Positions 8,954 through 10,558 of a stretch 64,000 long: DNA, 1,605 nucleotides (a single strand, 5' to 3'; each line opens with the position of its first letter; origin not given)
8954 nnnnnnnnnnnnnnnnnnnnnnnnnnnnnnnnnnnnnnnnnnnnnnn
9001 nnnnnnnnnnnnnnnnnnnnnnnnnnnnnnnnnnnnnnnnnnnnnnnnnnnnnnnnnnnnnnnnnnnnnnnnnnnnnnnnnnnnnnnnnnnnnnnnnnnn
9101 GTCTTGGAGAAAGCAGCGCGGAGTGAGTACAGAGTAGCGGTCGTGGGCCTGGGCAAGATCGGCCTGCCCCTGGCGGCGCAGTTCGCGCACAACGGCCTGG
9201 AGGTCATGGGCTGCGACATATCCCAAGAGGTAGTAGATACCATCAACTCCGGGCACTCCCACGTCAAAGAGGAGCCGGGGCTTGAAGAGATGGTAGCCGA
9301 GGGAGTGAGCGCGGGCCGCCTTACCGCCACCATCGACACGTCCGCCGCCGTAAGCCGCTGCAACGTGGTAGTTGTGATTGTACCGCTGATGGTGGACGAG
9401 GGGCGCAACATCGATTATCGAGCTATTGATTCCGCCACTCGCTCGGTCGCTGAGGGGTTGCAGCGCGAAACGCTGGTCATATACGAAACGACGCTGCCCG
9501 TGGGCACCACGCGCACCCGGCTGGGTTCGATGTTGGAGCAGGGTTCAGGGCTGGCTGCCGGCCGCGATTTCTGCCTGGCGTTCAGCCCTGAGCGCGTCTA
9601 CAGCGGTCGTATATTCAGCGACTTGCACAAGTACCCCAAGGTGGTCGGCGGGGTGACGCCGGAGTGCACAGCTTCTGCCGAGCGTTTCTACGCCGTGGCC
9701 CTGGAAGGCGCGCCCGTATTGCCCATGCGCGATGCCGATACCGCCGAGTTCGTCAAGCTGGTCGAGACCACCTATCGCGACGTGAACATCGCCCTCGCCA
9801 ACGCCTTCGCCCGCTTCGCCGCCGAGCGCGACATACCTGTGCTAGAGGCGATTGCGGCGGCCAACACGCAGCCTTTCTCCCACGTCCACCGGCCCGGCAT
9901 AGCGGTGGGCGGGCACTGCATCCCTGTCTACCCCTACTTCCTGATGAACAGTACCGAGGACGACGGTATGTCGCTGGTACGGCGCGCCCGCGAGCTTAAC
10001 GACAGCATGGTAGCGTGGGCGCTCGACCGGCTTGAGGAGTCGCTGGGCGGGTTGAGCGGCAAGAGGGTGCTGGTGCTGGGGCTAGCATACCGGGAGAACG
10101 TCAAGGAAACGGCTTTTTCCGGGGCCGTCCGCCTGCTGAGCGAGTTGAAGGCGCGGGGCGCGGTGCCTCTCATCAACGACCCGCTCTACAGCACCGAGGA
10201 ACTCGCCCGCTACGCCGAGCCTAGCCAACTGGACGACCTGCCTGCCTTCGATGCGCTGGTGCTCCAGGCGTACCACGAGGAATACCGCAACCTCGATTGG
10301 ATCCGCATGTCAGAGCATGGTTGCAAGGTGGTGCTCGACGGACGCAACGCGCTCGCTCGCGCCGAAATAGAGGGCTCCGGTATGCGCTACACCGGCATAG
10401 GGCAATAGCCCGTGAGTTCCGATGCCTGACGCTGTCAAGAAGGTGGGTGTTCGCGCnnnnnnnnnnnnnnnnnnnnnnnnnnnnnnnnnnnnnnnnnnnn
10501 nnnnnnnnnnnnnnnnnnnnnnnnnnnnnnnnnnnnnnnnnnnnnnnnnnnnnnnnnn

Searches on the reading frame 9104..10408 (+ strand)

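Call 59: search_protein_families(library=pfam, proteins=[window:9104-10408:+], max_evalue=0.001)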
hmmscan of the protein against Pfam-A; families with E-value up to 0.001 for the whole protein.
window:9104-10408:+ (434 aa): 7 families
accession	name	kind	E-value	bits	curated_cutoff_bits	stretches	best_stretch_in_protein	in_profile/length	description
PF03721.20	UDPG_MGDP_dh_N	-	4.8e-40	137.6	27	1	10-190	2-181/187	UDP-glucose/GDP-mannose dehydrogenase family, NAD binding domain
PF00984.24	UDPG_MGDP_dh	-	2.5e-19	69.6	25.4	1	213-300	2-93/94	UDP-glucose/GDP-mannose dehydrogenase family, central domain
PF03720.21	UDPG_MGDP_dh_C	-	7.6e-14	52.4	30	1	323-418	1-102/103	UDP-glucose/GDP-mannose dehydrogenase family, UDP binding domain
PF03446.21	NAD_binding_2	-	3.7e-07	30.7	21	1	10-147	1-111/161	NAD binding domain of 6-phosphogluconate dehydrogenase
PF02737.24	3HCDH_N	-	1.2e-05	25.8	22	1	11-90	2-83/180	3-hydroxyacyl-CoA dehydrogenase, NAD binding domain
PF01210.29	NAD_Gly3P_dh_N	-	2.1e-05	25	23.1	1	11-95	2-79/158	NAD-dependent glycerol-3-phosphate dehydrogenase N-terminus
PF02826.25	2-Hacid_dh_C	-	0.00075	19.4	25.1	0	8-45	36-73/178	D-isomer specific 2-hydroxyacid dehydrogenase, NAD binding domain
